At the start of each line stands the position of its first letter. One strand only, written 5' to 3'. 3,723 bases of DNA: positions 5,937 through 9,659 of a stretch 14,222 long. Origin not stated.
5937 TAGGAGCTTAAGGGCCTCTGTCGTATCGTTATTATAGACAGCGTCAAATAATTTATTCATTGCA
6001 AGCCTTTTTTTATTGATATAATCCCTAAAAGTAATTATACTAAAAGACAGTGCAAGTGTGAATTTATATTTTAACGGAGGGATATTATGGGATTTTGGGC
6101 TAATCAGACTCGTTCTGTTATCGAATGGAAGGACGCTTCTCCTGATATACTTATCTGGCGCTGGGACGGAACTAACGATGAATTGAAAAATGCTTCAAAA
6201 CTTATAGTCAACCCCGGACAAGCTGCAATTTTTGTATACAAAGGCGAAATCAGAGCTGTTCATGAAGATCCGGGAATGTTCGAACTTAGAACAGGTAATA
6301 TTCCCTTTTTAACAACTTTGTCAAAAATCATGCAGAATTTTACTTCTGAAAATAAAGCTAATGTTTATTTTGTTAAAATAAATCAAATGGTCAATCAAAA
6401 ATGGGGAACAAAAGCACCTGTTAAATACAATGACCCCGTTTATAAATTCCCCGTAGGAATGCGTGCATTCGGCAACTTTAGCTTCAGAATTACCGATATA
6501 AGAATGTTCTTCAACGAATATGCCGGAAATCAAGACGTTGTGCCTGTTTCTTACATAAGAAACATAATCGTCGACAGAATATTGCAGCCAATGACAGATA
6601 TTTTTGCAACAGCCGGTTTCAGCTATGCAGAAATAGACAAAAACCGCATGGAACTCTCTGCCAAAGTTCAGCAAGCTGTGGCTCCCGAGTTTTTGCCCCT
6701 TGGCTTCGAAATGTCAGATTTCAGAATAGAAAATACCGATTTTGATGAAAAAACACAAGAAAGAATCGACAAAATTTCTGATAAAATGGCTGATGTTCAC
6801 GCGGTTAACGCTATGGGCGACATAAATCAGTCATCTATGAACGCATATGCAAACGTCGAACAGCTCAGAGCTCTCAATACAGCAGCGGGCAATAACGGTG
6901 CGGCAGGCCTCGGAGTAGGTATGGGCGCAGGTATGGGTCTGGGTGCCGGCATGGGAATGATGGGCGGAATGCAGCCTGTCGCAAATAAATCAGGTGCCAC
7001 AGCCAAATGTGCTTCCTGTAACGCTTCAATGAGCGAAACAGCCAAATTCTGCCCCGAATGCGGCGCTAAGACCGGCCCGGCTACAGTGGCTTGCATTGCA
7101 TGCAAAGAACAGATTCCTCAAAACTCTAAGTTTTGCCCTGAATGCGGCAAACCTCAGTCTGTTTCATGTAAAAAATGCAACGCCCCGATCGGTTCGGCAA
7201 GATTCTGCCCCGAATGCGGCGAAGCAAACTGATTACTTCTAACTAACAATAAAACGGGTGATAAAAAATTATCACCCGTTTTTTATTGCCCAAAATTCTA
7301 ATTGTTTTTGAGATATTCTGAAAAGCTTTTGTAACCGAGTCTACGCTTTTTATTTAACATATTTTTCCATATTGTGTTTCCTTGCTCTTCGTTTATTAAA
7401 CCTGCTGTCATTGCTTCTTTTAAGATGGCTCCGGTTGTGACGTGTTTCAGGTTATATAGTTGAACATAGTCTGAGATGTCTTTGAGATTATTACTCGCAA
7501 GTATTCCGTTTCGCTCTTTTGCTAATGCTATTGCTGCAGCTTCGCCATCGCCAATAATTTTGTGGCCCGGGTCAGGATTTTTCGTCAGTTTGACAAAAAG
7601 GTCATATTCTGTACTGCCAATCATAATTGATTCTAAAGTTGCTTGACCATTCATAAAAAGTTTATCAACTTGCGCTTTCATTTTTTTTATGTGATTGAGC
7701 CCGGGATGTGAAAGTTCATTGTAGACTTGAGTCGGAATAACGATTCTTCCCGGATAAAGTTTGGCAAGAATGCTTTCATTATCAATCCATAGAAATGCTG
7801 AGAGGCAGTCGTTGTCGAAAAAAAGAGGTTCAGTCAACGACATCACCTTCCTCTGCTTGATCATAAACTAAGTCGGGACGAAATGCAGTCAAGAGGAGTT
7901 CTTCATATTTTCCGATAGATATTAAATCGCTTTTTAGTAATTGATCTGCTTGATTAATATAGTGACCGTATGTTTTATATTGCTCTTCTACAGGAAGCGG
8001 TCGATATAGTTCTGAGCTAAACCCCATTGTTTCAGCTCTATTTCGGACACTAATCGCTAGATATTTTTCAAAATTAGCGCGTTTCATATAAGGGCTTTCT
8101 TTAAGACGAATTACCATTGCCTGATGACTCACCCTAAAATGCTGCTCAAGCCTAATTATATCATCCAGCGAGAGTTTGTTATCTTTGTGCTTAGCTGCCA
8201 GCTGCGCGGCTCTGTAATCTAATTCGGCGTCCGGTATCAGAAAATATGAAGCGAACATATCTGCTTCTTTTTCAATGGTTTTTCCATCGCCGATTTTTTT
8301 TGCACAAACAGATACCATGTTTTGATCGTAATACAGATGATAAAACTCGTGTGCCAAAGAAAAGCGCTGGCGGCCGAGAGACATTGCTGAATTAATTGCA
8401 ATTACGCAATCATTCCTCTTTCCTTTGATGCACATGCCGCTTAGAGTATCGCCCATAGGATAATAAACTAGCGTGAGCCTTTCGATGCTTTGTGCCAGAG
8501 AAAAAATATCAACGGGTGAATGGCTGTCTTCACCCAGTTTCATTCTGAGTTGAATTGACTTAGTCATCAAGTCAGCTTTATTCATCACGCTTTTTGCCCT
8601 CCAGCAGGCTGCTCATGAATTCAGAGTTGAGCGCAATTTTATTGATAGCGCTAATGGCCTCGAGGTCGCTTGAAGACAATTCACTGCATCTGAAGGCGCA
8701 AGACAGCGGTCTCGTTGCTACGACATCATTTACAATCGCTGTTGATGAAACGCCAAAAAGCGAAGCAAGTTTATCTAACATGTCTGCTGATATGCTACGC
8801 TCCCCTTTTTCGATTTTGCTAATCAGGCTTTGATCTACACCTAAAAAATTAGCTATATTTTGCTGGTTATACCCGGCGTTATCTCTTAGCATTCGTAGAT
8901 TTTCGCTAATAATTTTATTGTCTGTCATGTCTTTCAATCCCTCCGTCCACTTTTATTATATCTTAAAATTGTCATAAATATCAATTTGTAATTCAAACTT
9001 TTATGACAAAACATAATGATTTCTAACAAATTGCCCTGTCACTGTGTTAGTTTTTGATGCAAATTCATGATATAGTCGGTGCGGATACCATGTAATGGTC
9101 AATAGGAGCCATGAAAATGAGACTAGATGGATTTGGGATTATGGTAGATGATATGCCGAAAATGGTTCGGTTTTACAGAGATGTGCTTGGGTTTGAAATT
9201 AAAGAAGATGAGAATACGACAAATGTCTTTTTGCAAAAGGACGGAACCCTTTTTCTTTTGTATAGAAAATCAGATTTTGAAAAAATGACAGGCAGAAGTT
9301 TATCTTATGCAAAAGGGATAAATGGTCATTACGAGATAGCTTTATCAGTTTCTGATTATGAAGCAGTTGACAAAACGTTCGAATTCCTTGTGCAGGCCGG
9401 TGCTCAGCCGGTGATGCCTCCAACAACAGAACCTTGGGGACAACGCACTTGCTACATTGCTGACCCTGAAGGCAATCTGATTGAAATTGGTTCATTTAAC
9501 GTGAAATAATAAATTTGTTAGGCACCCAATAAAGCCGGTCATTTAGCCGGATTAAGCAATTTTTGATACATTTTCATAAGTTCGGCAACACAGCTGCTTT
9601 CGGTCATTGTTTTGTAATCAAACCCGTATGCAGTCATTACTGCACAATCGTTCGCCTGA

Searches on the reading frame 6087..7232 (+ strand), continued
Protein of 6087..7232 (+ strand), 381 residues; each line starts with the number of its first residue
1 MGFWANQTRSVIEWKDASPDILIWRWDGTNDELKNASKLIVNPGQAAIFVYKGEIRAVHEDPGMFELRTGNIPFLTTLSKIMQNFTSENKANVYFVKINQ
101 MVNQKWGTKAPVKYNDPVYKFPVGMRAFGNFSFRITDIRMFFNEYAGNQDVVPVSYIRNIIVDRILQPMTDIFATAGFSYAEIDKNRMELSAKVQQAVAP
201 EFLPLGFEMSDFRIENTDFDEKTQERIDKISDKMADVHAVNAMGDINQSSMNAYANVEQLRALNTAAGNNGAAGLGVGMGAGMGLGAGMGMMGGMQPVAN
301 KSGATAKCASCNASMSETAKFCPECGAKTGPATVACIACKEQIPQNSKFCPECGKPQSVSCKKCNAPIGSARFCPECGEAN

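Call 50: find_encoding_contigs(protein=P0228, flank=6000, max_places=2)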
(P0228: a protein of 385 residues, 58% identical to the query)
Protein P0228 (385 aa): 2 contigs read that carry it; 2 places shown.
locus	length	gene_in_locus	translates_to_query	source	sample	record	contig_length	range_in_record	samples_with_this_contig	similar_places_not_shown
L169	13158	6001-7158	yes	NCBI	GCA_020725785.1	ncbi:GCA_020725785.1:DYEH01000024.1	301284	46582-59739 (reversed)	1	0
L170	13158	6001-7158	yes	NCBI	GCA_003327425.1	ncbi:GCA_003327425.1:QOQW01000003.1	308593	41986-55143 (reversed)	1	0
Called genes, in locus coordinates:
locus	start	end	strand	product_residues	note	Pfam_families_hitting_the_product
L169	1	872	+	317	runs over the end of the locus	-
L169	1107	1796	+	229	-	-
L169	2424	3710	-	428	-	PF04055:Radical_SAM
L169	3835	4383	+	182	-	-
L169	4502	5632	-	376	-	-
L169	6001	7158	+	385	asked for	PF13421:Band_7_1, PF01145:Band_7, PF17032:Zn_ribbon_15 (faint), PF13248:Zn_ribbon_3 (faint), PF12773:DZR, PF13240:Zn_Ribbon_1 (weak)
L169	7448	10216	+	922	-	PF08238:Sel1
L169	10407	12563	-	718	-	PF04280:Tim44, PF05099:TerB (faint)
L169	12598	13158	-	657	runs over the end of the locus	PF00211:Guanylate_cyc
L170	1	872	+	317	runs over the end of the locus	-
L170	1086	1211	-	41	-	-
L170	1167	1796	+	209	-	-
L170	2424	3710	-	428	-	PF04055:Radical_SAM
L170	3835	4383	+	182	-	-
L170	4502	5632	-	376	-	-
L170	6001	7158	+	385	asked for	PF13421:Band_7_1, PF01145:Band_7, PF17032:Zn_ribbon_15 (faint), PF13248:Zn_ribbon_3 (faint), PF12773:DZR, PF13240:Zn_Ribbon_1 (weak)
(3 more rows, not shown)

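Call 51: find_encoding_contigs(protein=P0238, flank=6000, max_places=2)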
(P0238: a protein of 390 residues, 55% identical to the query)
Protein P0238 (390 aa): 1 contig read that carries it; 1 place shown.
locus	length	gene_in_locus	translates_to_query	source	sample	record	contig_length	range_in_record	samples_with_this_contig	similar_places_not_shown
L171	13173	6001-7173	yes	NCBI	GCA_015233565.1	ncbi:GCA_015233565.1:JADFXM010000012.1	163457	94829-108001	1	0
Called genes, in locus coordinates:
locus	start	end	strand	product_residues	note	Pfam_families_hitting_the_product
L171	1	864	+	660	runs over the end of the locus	PF13581:HATPase_c_2, PF11849:DUF3369 (faint), PF13492:GAF_3 (faint), PF01590:GAF, PF13185:GAF_2, PF00990:GGDEF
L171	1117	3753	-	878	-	-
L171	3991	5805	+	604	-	PF07690:MFS_1 (weak), PF00854:PTR2, PF07690:MFS_1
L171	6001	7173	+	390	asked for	PF13421:Band_7_1, PF01145:Band_7 (weak), PF17032:Zn_ribbon_15 (faint), PF12773:DZR, PF13240:Zn_Ribbon_1 (weak), PF12773:DZR, PF13240:Zn_Ribbon_1 (weak), PF13248:Zn_ribbon_3 (weak), +1 more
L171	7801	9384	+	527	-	PF00041:fn3 (faint)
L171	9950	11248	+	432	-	PF00211:Guanylate_cyc, PF06271:RDD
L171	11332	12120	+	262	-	PF02698:DUF218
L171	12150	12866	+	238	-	PF02518:HATPase_c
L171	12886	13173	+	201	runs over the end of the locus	PF02663:FmdE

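Call 59: find_encoding_contigs(protein=P0219, flank=10000, max_places=1)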
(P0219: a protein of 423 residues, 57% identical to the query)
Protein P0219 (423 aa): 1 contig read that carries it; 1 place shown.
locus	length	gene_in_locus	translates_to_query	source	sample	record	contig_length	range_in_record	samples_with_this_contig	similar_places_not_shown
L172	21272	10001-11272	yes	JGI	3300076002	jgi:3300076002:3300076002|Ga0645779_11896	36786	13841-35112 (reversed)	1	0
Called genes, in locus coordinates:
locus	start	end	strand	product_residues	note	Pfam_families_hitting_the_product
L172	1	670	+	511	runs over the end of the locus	PF09852:DUF2079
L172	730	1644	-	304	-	PF00899:ThiF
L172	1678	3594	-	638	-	PF12679:ABC2_membrane_2 (weak)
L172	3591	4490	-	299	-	PF00005:ABC_tran, PF13304:AAA_21 (weak)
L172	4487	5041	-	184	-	PF00392:GntR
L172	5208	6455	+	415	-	PF00079:Serpin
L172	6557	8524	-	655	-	PF00149:Metallophos (weak), PF02872:5_nucleotid_C (faint)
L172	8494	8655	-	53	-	-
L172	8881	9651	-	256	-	PF12796:Ank_2, PF12796:Ank_2, PF13857:Ank_5 (weak), PF00023:Ank (weak), PF13637:Ank_4, PF00023:Ank (weak), PF12796:Ank_2, PF00023:Ank, +4 more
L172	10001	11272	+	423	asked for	PF13421:Band_7_1, PF01145:Band_7, PF17032:Zn_ribbon_15 (faint), PF12773:DZR, PF13240:Zn_Ribbon_1 (faint), PF12773:DZR, PF13248:Zn_ribbon_3 (weak)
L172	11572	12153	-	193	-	PF07963:N_methyl (weak)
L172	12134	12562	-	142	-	-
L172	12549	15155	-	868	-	-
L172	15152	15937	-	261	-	-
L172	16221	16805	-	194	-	-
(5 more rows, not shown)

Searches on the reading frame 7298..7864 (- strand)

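Call 6: search_protein_families(library=pfam, proteins=[window:7298-7864:-], max_evalue=0.01)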
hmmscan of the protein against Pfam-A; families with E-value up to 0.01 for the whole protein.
window:7298-7864:- (188 aa): 0 families

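Call 7: search_protein_families(library=ncbifam, proteins=[window:7298-7864:-], max_evalue=0.01)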
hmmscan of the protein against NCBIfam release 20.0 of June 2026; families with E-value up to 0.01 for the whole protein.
window:7298-7864:- (188 aa): 0 families

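Call 37: search_protein_families(library=padloc, proteins=[window:7298-7864:-], max_evalue=0.001)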
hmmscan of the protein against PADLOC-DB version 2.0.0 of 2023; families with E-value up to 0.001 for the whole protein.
window:7298-7864:- (188 aa): 3 families
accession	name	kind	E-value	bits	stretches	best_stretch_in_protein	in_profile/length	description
PDLC05071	PDC-S70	-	2.9e-07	28.8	1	20-177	9-146/161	-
PDLC05073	PDC-S70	-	1e-05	23.5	1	20-120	9-92/162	-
PDLC05068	PDC-S70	-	0.00094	17.7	0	20-65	9-53/125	-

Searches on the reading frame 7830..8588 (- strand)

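Call 6: search_protein_families(library=pfam, proteins=[window:7830-8588:-], max_evalue=0.01)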
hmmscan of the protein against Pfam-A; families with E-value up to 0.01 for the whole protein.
window:7830-8588:- (252 aa): 1 family
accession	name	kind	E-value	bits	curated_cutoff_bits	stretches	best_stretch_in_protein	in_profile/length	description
PF06114.19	Peptidase_M78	-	1.9e-16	60.5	22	1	60-163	28-123/123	IrrE N-terminal-like domain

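Call 7: search_protein_families(library=ncbifam, proteins=[window:7830-8588:-], max_evalue=0.01)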
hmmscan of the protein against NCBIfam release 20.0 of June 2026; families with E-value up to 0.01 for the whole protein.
window:7830-8588:- (252 aa): 2 families
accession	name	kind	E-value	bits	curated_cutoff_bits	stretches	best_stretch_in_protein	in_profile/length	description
NF052239.1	antitox_spr1629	equivalog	4.6e-13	49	335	1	60-178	193-306/377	spr1629 family repressor/antitoxin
NF040703.1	cyclopro_CfaB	exception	0.0026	16.6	650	0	98-162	269-332/393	C17 cyclopropane fatty acid synthase CfaB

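Call 37: search_protein_families(library=padloc, proteins=[window:7830-8588:-], max_evalue=0.001)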
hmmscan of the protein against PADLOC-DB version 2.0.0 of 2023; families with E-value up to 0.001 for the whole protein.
window:7830-8588:- (252 aa): 16 families
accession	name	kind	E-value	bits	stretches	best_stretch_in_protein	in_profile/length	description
PDLC04776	PDC-M69B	-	3.2e-25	87.3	1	27-232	36-240/272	-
PDLC04141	capP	-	5.3e-24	83.1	1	20-164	18-152/242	capP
PDLC03954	RmrA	-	9.8e-17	58.9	1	57-164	190-289/380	-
PDLC03949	RmrA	-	1.4e-14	51.8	1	62-170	177-270/363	-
PDLC03945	RmrA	-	1.3e-13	48.9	1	66-177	200-305/394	-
PDLC03944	RmrA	-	9e-13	46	1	54-169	179-287/384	-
PDLC03947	RmrA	-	8.6e-12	42.6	1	55-165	188-290/383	-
PDLC03951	RmrA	-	8.7e-11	39.4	1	47-168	179-288/400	-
PDLC03948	RmrA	-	8.7e-11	39.3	1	62-181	195-304/397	-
PDLC03950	RmrA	-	2.5e-10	37.9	1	62-163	184-276/369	-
PDLC03953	RmrA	-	7.2e-10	36.6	1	54-162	188-280/373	-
PDLC03946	RmrA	-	1.2e-09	35.4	1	61-169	177-271/357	-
PDLC03943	RmrA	-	1.9e-09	35.1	1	62-175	179-282/370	-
PDLC03952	RmrA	-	9.1e-09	32.6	1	68-164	214-301/395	-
PDLC03956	RmrA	-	2.9e-08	31.2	1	43-165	172-286/399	-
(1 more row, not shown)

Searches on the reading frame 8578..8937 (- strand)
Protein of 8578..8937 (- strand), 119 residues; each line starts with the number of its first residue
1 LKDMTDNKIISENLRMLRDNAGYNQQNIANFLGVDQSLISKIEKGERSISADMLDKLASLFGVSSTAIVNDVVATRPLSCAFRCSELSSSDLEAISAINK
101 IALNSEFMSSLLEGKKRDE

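Call 6: search_protein_families(library=pfam, proteins=[window:8578-8937:-], max_evalue=0.01)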
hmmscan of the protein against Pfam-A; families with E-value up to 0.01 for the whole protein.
window:8578-8937:- (119 aa): 6 families
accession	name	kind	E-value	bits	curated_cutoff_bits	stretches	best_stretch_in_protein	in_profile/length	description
PF01381.28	HTH_3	-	1.6e-13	50.9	23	1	14-65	1-52/55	Helix-turn-helix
PF12844.13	HTH_19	-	2.1e-11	44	30.2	1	12-70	2-60/64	Helix-turn-helix domain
PF13560.12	HTH_31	-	1.4e-10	41.8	27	1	14-64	6-57/64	Helix-turn-helix domain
PF13744.12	HTH_37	-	0.0031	17.7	27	1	15-47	24-56/80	Helix-turn-helix domain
PF13443.12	HTH_26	-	0.0079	16.9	22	0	13-64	1-53/63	Cro/C1-type HTH DNA-binding domain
PF09048.16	Cro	-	0.0085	16.5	32.7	0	25-50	15-40/59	Cro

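Call 7: search_protein_families(library=ncbifam, proteins=[window:8578-8937:-], max_evalue=0.01)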
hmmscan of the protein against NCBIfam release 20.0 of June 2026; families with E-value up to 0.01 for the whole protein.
window:8578-8937:- (119 aa): 19 families
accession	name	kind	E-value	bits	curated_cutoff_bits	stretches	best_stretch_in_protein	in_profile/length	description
NF041951.1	phage_RstR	subfamily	2.3e-09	37.5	80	1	10-75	3-68/108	RstR family transcriptional repressor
TIGR03070.1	couple_hipB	subfamily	2.9e-09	36.7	71.65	1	9-63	2-56/58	type II toxin-antitoxin system Y4mF family antitoxin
NF041575.1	antitoxPezA_Strep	equivalog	5.6e-07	29.7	290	1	9-72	1-64/158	type II toxin-antitoxin system antitoxin PezA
NF038139.1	Reg_Aceta_RamB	equivalog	3.8e-06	25.8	700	1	12-68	5-61/465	acetate metabolism transcriptional regulator RamB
NF058600.1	TransRegSco1979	equivalog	4.9e-06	25.8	350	1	9-73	8-72/280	Sco1979 family transcriptional regulator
TIGR03830.1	CxxCG_CxxCG_HTH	subfamily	7.3e-06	25.8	61.8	1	4-53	60-109/127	type II TA system antitoxin MqsA family protein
NF007408.0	PRK09943.1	equivalog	1.3e-05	24.9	211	1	4-70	1-68/185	HTH-type transcriptional regulator PuuR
TIGR02607.1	antidote_HigA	equivalog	5.2e-05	23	47.7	1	24-65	22-63/81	HigA family addiction module antitoxin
NF007257.0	PRK09706.1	subfamily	5.3e-05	23.1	101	1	6-94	2-92/135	transcriptional repressor DicA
NF047948.1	male_kill_WMK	equivalog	0.00013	21.6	300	1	14-70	167-223/300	WO male-killing family protein Wmk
NF006015.0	PRK08154.1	subfamily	0.00022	20.5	204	1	10-74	31-95/314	anaerobic benzoate catabolism transcriptional regulator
NF003162.0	PRK04140.1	equivalog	0.00023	20.3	263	1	8-77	125-193/317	transcriptional regulator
NF046032.1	TransRegSlrRBacil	equivalog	0.00078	19.6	250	1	10-64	2-57/149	HTH-type transcriptional regulator SlrR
TIGR00270.2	TIGR00270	equivalog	0.0011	18.7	110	1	12-66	78-132/159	multiprotein bridging factor aMBF1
NF007271.0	PRK09726.1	equivalog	0.0022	17.9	79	1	10-64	13-67/88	type II toxin-antitoxin system antitoxin HipB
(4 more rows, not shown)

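Call 37: search_protein_families(library=padloc, proteins=[window:8578-8937:-], max_evalue=0.001)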
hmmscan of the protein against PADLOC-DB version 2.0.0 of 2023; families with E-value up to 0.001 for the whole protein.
window:8578-8937:- (119 aa): 14 families
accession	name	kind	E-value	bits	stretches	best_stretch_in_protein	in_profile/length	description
PDLC02926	HTH_VI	-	3.5e-12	44.4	1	10-68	2-60/92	-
PDLC04142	capH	-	5.9e-12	44.6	1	7-100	4-96/103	capH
PDLC03665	Control_protein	-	4.4e-10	37.7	1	10-68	9-68/77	control protein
PDLC03953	RmrA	-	2.7e-08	31.5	1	10-62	6-58/373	-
PDLC03951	RmrA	-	6.4e-08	30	1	11-97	10-96/400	-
PDLC03947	RmrA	-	1.1e-07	29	1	3-88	5-91/383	-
PDLC04775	PDC-M69A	-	1.2e-07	30.2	1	8-71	6-69/113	-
PDLC03954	RmrA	-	7.3e-07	26.4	1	7-105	8-106/380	-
PDLC03664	Control_protein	-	1.5e-05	23.3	1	11-60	15-64/74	control protein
PDLC03949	RmrA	-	1.6e-05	22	1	11-102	4-97/363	-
PDLC03536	REase_II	-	3.8e-05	21.4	1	7-65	8-66/237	Type II restriction enzyme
PDLC03952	RmrA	-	0.00034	17.6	1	6-60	19-73/395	-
PDLC03671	Control_protein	-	0.00035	18.8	1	7-61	12-66/84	control protein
PDLC03948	RmrA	-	0.00058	16.8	1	9-67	8-66/397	-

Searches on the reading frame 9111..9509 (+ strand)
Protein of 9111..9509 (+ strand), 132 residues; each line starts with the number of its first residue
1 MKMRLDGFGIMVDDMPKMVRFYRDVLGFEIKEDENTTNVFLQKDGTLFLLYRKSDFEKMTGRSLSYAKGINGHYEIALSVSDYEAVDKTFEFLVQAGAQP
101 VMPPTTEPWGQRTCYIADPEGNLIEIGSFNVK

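Call 6: search_protein_families(library=pfam, proteins=[window:9111-9509:+], max_evalue=0.01)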
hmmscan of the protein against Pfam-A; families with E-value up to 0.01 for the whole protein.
window:9111-9509:+ (132 aa): 4 families
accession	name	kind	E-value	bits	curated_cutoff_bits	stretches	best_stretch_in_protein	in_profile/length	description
PF00903.31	Glyoxalase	-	3.8e-22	79.4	20.6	1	5-126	2-121/121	Glyoxalase/Bleomycin resistance protein/Dioxygenase superfamily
PF12681.13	Glyoxalase_2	-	1.2e-14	54.7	30.1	1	10-128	6-115/118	Glyoxalase-like domain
PF18029.7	Glyoxalase_6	-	7.7e-09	36.6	23.6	1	12-125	6-104/106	Glyoxalase-like domain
PF22677.2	Ble-like_N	-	1.9e-05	24.7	24.5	1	8-35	5-33/41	Bleomycin resistance protein-like N-terminal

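Call 7: search_protein_families(library=ncbifam, proteins=[window:9111-9509:+], max_evalue=0.01)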
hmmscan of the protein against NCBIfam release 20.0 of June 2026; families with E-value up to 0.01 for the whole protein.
window:9111-9509:+ (132 aa): 12 families
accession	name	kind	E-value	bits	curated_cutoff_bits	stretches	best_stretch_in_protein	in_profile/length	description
TIGR02295.1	HpaD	equivalog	5.3e-05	22.5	321.4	1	6-124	6-113/298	3,4-dihydroxyphenylacetate 2,3-dioxygenase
TIGR03081.1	metmalonyl_epim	equivalog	8.2e-05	23.2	114.95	1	4-114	1-113/129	methylmalonyl-CoA epimerase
NF000485.1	TlmB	exception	0.00046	19.5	625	1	90-124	252-286/292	bleomycin family antibiotic N-acetyltransferase TlmB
TIGR03211.1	catechol_2_3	equivalog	0.00051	19.4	320.2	0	3-42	3-41/303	catechol 2,3-dioxygenase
NF000496.2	Fos_GSH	equivalog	0.00061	19.9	180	1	5-128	5-116/136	fosfomycin resistance glutathione transferase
TIGR03645.1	glyox_marine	hypoth_equivalog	0.00067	19.7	262.05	0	8-30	8-30/162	lactoylglutathione lyase family protein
NF000094.1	354827590_fosA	exception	0.0013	18.8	275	1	5-71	5-70/135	FosA family fosfomycin resistance glutathione transferase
TIGR00068.2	glyox_I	equivalog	0.0014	18.5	120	0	17-126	14-137/143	lactoylglutathione lyase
NF050074.1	glyox_I_GloA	exception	0.0019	18.4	165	1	10-126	7-119/121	lactoylglutathione lyase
NF000124.1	fos-Vibrio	exception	0.0035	17.5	250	0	3-52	3-51/132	FosG/FosC2-related fosfomycin resistance glutathione transferase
NF000027.1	156720500_bleO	exception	0.0068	16.7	275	1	9-125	9-127/134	bleomycin binding protein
NF000495.1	FosK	exception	0.0074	16.1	280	0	10-126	10-109/132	fosfomycin resistance glutathione transferase FosK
